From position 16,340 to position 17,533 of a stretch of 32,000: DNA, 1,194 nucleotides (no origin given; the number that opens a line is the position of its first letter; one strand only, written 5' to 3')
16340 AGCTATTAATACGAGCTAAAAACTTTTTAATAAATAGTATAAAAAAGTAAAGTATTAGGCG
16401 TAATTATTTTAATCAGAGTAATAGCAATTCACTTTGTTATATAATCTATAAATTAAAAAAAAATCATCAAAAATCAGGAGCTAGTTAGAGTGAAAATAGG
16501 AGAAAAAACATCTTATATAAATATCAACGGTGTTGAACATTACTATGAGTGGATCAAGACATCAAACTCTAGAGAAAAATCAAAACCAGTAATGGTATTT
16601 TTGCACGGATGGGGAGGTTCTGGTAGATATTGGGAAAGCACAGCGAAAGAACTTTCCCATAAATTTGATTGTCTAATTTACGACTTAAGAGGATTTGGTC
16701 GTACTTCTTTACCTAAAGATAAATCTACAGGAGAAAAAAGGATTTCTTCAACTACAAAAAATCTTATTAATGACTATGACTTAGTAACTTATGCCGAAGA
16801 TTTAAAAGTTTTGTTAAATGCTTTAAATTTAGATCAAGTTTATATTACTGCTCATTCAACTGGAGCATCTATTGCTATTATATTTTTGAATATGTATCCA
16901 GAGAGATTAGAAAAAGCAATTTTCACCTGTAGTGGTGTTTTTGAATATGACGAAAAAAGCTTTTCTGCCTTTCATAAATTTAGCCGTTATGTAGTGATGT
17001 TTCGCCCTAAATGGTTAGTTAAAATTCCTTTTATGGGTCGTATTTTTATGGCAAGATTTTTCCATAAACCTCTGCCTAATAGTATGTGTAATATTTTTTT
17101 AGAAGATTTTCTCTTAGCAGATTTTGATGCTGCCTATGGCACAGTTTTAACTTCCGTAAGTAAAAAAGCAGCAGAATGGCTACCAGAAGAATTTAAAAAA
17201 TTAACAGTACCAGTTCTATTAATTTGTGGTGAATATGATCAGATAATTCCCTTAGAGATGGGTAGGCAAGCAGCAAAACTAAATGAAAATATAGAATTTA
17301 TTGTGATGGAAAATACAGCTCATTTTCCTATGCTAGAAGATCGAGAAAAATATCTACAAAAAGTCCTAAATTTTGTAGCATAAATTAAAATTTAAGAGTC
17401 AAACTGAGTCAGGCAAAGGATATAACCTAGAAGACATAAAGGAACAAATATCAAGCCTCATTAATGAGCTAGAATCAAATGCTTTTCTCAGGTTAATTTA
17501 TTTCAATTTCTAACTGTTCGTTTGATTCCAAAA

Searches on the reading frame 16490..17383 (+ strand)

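Call 6: search_protein_families(library=pfam, proteins=[window:16490-17383:+], max_evalue=0.01)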
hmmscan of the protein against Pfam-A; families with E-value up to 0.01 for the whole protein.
window:16490-17383:+ (297 aa): 5 families
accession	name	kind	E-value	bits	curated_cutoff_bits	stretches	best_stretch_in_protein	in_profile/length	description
PF00561.26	Abhydrolase_1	-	7.5e-32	111.4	25.8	1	33-284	1-244/245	alpha/beta hydrolase fold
PF12697.13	Abhydrolase_6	-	1.5e-21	78.5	26.3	1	35-288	1-214/217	Alpha/beta hydrolase family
PF12146.15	Hydrolase_4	-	2.6e-18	66.6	27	1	30-283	2-237/239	Serine aminopeptidase, S33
PF02230.22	Abhydrolase_2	-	6.2e-09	36.5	23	0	229-295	144-212/217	Phospholipase/Carboxylesterase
PF03959.19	FSH1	-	0.0033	17.6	21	0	231-280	150-202/211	Serine hydrolase (FSH1)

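Call 42: search_protein_families(library=pfam, proteins=[P0006], max_evalue=10)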
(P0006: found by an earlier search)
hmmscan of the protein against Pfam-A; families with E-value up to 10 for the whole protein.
P0006 (285 aa): 3 families
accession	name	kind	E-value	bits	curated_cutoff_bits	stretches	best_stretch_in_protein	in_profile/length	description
PF16524.11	RisS_PPD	-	0.0032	18.3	27.5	2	125-170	23-68/107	Periplasmic domain of Sensor histidine kinase RisS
PF11396.14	PepSY_like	-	0.0047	17.6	28.3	2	131-174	2-49/83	Putative beta-lactamase-inhibitor-like, PepSY-like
PF09850.14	DotU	-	8.6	6.4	27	0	170-219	10-61/205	Type VI secretion system protein DotU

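Call 45: search_protein_families(library=phrogs, proteins=[P0006], max_evalue=0.01)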
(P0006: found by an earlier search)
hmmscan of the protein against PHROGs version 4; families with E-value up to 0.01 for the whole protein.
P0006 (285 aa): 0 families
